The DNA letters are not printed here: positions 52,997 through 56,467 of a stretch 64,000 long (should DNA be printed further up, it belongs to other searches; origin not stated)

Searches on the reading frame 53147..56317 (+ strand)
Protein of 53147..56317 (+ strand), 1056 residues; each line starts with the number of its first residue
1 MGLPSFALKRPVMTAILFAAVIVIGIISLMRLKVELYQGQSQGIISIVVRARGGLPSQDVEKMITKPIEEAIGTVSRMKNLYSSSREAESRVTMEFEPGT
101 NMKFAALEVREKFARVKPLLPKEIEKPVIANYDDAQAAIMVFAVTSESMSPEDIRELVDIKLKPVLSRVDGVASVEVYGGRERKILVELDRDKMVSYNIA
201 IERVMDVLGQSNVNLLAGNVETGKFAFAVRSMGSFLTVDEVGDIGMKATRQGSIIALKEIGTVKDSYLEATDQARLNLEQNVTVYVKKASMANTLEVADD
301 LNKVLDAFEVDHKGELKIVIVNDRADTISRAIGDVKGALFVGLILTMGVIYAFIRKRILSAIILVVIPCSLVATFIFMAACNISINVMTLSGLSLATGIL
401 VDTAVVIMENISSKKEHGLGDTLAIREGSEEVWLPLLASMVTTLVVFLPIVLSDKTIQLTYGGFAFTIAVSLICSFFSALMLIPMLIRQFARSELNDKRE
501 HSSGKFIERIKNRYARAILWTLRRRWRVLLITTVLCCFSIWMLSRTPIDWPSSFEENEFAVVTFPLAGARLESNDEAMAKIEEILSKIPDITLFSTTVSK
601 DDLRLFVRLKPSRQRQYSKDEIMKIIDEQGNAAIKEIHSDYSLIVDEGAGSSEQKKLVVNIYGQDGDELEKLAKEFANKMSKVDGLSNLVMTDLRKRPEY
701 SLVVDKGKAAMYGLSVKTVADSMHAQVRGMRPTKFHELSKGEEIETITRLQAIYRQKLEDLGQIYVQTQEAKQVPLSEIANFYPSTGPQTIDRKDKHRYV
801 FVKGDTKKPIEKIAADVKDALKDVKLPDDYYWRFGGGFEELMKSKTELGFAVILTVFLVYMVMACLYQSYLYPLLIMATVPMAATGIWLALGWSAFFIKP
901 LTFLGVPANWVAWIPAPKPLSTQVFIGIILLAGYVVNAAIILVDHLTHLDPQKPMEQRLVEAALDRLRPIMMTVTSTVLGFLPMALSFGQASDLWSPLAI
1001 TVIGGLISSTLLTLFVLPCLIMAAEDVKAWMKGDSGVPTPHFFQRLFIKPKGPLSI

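Call 80: search_protein_families(library=pfam, proteins=[window:53147-56317:+], max_evalue=0.00001)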
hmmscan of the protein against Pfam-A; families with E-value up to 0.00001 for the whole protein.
window:53147-56317:+ (1056 aa): 1 family
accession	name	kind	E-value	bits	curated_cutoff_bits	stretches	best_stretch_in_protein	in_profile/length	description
PF00873.25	ACR_tran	-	2.1e-201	671.7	28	1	5-1022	3-1018/1021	AcrB/AcrD/AcrF family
